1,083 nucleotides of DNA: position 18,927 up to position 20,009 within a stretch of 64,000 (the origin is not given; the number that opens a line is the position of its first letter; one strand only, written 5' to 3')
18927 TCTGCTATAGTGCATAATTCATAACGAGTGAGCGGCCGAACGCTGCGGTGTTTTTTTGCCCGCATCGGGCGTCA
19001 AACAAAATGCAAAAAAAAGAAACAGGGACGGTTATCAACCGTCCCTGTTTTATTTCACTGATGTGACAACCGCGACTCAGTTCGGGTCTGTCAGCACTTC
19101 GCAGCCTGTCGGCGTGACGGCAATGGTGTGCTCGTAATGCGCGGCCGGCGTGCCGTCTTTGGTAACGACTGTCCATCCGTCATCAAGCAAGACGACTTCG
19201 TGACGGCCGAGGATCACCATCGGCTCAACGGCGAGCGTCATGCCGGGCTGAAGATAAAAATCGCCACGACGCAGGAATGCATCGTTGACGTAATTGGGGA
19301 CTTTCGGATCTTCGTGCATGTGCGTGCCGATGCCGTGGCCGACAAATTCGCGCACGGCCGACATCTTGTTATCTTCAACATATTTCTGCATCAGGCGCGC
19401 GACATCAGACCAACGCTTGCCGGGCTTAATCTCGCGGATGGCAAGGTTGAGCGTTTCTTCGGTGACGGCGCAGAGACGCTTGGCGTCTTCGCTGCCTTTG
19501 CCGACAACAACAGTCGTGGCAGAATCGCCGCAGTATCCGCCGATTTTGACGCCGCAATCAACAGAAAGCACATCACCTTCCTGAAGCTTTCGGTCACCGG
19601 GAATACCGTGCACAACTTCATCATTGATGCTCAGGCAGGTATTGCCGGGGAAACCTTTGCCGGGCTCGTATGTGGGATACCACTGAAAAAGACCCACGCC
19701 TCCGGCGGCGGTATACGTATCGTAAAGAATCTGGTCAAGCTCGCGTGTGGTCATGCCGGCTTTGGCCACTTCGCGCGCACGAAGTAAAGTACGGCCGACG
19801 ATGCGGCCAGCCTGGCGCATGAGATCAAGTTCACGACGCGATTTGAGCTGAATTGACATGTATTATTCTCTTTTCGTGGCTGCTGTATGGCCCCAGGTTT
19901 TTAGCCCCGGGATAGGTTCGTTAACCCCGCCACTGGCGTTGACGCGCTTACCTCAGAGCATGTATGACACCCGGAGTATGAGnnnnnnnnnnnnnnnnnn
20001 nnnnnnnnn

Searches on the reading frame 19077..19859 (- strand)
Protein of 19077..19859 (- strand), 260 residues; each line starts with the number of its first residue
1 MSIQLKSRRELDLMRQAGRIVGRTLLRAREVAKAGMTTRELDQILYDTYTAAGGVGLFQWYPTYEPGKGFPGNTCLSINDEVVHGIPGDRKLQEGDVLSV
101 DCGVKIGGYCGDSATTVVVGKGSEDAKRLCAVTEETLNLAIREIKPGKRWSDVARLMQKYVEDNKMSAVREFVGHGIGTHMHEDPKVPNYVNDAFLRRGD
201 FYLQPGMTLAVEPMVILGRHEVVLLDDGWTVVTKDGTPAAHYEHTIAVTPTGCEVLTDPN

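Call 65: list_cluster_members(proteins=[window:19077-19859:-, window:19983-20633:-, window:22705-23235:-, window:23546-24034:-, window:24542-25096:-, window:28974-29669:-, window:30568-31434:-, window:31818-32465:-, window:32636-33319:-, window:40629-41924:+])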
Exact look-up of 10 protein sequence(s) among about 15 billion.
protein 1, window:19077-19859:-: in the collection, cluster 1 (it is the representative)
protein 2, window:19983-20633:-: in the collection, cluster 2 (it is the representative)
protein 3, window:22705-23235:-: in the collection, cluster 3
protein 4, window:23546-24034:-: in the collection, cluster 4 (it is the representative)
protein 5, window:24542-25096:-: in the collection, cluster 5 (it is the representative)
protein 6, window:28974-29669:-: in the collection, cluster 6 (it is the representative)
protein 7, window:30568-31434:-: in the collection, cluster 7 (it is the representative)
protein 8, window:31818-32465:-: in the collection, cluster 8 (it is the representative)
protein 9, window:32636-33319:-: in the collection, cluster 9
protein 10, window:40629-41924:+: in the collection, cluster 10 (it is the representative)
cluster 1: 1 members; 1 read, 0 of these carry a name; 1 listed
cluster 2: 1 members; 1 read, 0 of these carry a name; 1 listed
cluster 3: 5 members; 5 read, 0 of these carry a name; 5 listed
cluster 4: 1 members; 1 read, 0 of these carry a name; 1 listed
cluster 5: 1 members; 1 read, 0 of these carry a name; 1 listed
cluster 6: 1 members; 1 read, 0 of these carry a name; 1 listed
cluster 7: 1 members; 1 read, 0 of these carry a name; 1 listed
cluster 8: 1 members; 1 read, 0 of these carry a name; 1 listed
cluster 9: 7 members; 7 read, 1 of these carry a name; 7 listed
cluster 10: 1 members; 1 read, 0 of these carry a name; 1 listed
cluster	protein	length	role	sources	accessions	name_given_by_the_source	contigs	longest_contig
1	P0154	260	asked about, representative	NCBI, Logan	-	-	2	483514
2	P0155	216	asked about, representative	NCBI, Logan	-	-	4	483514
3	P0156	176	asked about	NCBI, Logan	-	-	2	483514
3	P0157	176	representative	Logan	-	-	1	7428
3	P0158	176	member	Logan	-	-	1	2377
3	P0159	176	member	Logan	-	-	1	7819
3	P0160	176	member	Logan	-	-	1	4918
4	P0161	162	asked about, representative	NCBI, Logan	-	-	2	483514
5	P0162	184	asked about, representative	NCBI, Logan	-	-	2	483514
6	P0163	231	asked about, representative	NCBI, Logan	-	-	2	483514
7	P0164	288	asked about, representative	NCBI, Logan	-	-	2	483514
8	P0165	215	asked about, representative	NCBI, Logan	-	-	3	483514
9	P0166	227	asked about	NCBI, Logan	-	-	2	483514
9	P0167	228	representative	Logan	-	-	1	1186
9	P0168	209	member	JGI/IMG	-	large subunit ribosomal protein L3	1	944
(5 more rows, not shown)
